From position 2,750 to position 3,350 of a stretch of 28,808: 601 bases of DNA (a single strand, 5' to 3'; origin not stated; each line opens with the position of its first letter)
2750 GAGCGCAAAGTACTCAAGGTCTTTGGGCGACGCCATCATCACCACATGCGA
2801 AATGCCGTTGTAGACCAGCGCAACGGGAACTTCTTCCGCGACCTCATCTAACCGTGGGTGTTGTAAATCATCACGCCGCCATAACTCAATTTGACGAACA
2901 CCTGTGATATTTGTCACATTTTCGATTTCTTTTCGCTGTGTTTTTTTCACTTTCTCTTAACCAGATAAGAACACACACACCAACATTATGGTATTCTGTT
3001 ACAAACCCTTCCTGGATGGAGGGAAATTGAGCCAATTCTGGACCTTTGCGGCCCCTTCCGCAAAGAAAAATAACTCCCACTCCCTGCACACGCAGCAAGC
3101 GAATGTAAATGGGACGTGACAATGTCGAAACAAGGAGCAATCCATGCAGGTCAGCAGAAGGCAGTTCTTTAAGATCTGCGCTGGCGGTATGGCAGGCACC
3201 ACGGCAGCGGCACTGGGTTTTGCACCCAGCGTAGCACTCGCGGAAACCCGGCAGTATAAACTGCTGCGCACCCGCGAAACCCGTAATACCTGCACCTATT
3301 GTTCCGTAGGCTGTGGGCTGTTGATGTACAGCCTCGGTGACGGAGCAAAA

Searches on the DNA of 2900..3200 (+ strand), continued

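Call 84: search_with_rna_model(model_id=R1, sources=[window, L001, L002, L003, L004, L005, L006, L007, L008, L009, L010, L011, L012, L013, L014, L015, L016, L017, L018, L019, L020, L021, L022, L023, L024, L025, L026, L027, L028, L029, L030, L031, L032, L033, L034, L035, L036, L037, L038, L039, L040, L041, L042, L043, L044, L045, L046, L047, L048, L049, L050, L051, L052, L053, L054, L055, L056, L057, L058, L059, L060, L061, L062, L063, L064, L065, L066, L067, L068, L069, L070, L071, L072, L073, L074, L075, L076, L077, L078, L079, L080], max_evalue=0.01, make_alignment=true)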
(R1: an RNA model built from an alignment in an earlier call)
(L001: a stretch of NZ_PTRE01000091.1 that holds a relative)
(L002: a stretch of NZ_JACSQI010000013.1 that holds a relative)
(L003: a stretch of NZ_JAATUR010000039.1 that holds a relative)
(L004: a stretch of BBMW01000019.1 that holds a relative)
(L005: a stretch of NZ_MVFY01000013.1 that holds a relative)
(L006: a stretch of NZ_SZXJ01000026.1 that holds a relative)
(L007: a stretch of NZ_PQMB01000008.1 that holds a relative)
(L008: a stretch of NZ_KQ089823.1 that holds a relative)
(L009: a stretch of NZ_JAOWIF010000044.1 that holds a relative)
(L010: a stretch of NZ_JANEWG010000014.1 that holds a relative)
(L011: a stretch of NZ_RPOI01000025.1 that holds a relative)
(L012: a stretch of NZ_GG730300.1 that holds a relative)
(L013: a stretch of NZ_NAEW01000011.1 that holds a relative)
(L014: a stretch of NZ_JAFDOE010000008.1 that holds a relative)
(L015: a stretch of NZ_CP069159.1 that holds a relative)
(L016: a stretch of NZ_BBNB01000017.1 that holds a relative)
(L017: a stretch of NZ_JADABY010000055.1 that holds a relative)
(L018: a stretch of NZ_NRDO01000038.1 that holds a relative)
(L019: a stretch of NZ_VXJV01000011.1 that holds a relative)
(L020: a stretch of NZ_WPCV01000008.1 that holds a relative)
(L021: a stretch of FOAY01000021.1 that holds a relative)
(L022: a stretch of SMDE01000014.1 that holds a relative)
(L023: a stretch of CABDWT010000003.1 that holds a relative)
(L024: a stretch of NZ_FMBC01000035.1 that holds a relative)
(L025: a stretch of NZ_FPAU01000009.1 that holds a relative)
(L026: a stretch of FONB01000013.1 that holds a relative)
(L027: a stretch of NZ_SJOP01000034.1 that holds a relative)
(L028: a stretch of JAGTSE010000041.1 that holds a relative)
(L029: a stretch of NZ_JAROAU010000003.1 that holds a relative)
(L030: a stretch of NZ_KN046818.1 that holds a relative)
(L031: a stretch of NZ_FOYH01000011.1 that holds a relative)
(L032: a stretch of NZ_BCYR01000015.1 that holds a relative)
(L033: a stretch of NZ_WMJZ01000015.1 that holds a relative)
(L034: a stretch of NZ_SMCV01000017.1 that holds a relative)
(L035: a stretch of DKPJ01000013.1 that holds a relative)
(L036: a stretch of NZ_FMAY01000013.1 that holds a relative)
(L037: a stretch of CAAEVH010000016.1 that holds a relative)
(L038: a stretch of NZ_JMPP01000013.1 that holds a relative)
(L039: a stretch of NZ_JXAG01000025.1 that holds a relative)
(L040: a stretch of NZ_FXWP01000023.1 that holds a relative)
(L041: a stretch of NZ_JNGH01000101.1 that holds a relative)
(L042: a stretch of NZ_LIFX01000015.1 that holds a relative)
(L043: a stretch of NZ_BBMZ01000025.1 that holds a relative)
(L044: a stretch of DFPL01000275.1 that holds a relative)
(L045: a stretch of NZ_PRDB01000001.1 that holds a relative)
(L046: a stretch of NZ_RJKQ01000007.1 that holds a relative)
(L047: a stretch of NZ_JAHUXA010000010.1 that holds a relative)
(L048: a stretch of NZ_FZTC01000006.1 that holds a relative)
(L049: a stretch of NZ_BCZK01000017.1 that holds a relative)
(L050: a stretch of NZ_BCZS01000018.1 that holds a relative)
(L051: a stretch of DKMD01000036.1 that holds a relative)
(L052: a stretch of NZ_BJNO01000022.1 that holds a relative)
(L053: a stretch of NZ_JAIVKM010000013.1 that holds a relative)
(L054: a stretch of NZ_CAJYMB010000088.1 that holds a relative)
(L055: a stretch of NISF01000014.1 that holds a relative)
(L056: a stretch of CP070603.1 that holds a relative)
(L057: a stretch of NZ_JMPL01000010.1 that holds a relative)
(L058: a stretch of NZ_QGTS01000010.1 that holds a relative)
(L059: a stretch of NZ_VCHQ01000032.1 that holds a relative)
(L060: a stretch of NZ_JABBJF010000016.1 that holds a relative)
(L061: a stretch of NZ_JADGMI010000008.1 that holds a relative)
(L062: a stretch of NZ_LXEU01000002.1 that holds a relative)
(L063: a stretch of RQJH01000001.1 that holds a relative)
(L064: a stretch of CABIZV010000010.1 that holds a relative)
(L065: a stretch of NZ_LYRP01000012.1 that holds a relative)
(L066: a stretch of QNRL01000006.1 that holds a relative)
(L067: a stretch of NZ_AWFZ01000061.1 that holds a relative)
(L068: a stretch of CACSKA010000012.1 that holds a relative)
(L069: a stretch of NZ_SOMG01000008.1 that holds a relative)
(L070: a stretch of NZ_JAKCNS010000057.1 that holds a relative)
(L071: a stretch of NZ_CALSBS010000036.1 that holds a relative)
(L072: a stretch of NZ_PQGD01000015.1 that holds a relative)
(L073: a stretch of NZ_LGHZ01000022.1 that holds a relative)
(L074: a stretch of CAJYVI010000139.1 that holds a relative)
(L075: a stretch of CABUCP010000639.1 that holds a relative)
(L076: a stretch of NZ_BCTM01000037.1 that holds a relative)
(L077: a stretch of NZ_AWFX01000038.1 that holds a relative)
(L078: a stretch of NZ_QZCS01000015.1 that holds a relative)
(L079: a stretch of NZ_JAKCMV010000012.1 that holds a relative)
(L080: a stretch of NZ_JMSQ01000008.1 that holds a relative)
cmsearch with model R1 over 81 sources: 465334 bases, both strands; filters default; matches with E-value up to 0.01: 78.
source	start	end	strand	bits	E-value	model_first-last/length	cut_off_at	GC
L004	2362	2449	-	93.3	9.6e-19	1-88/88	no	0.52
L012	2362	2449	-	93.3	9.6e-19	1-88/88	no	0.52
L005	2362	2449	-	93.3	9.7e-19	1-88/88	no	0.52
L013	234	321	-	93.3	9.7e-19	1-88/88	no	0.52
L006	2362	2449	-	92.9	1.2e-18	1-88/88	no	0.53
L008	2362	2449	-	92.9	1.2e-18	1-88/88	no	0.53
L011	2362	2449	-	92.9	1.2e-18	1-88/88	no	0.53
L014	2362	2449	-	92.9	1.2e-18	1-88/88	no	0.52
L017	2362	2449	-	92.3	1.7e-18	1-88/88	no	0.5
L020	282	369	-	90.7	3.9e-18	1-88/88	no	0.52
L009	2362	2449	-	90.1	5.5e-18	1-88/88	no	0.55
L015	2362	2449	-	88.5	1.3e-17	1-88/88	no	0.49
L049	2362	2449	-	87.8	1.8e-17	1-88/88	no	0.48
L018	2362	2449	-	87.6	2.1e-17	1-88/88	no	0.48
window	3003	3090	+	86.6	3.6e-17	1-88/88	no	0.51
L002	1001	1088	-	86.6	3.6e-17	1-88/88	no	0.51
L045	974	1061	-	86.4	4e-17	1-88/88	no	0.47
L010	2362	2449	-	86.3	4.2e-17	1-88/88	no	0.48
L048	2362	2449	-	85.6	6.3e-17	1-88/88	no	0.44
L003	2361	2448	-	85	8.5e-17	1-88/88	no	0.52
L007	2360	2448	-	84.1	1.4e-16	1-88/88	no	0.53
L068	2342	2429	-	83.3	2.1e-16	1-88/88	no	0.47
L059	2363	2449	-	83.2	2.2e-16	1-88/88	no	0.44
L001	2361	2448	-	82.9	2.7e-16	1-88/88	no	0.5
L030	2362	2449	-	82.5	3.2e-16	1-88/88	no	0.43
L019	2344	2431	-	82.1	4.2e-16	1-88/88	no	0.51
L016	2361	2448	-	81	7.3e-16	1-88/88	no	0.51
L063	2343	2429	-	80.3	1.1e-15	1-88/88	no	0.49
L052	2362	2449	-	79.1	2.1e-15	1-88/88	no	0.45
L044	2363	2448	-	78.6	2.7e-15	1-88/88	no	0.45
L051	2358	2447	-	78.6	2.8e-15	1-88/88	no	0.47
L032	2362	2449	-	78.3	3.2e-15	1-88/88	no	0.45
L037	2361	2449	-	77.2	5.6e-15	1-88/88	no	0.46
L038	2361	2449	-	77.2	5.6e-15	1-88/88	no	0.46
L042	2361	2448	-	77.2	5.7e-15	1-88/88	no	0.44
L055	2344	2431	-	77.2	5.9e-15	1-88/88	no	0.43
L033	2341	2428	-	76.6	8.1e-15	1-88/88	no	0.49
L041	2360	2448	-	75.9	1.1e-14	1-88/88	no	0.44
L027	2261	2348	-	74.5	2.5e-14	1-88/88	no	0.41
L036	2333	2420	-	72.9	5.7e-14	1-88/88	no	0.41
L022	2363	2448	-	72.2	8.4e-14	1-88/88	no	0.48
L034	2362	2449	-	72.1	8.9e-14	1-88/88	no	0.42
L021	2256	2341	-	70.3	2.4e-13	1-88/88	no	0.43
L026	2364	2448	-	68.7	5.6e-13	1-88/88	no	0.47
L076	1585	1670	-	67.6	1e-12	1-88/88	no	0.49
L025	2258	2343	-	67.5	1.1e-12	1-88/88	no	0.43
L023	2363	2447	-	65.1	3.9e-12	1-88/88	no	0.48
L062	2097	2182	-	64.7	4.8e-12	1-88/88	no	0.48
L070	2075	2160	-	63.9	7.5e-12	1-88/88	no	0.5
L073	2076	2161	-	63.9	7.5e-12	1-88/88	no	0.5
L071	2086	2171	-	63.9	7.7e-12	1-88/88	no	0.5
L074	2086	2171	-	63.9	7.7e-12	1-88/88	no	0.5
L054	2343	2430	-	63.2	1.1e-11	1-88/88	no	0.44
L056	2089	2174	-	62.7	1.5e-11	1-88/88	no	0.45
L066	2086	2171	-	62.5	1.6e-11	1-88/88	no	0.51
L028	2258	2342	-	62.5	1.6e-11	1-88/88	no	0.41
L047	158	243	-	62.3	1.8e-11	1-88/88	no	0.5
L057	2089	2174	-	62.3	1.8e-11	1-88/88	no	0.45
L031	2339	2421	-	61.2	3.3e-11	1-88/88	no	0.49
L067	2358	2446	-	61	3.6e-11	1-88/88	no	0.52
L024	2259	2343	-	59.8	6.7e-11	1-88/88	no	0.4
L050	2331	2419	-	59.4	8.6e-11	1-88/88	no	0.49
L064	2088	2173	-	58.3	1.6e-10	1-88/88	no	0.51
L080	2358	2446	-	57.8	2e-10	1-88/88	no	0.47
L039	2260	2348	-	56.9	3.2e-10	1-88/88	no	0.44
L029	748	835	-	55.5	6.9e-10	1-88/88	no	0.38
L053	2354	2446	-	55.2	8.2e-10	1-88/88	no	0.43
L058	2354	2446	-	54.8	9.9e-10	1-88/88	no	0.42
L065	2354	2446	-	54.7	1.1e-09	1-88/88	no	0.41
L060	2086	2171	-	54.4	1.2e-09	1-88/88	no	0.45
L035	2351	2436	-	50.2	1.2e-08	1-88/88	no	0.5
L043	1708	1793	-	49.4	1.9e-08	1-88/88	no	0.52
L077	2359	2445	-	49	2.3e-08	1-88/88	no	0.52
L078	2101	2194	-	46.8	7.4e-08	1-88/88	no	0.39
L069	2105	2197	-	46.5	9.1e-08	1-88/88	no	0.41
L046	2359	2447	-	43.4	4.8e-07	1-88/88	no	0.44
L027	2362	2435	-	27.1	0.0031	1-88/88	no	0.47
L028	2356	2429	-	26.2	0.0052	1-88/88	no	0.39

Alignment A3: 78 matches aligned to the model, 113 columns, each read 5' to 3' on its own strand. Consensus structure (alignment columns), stored with it:
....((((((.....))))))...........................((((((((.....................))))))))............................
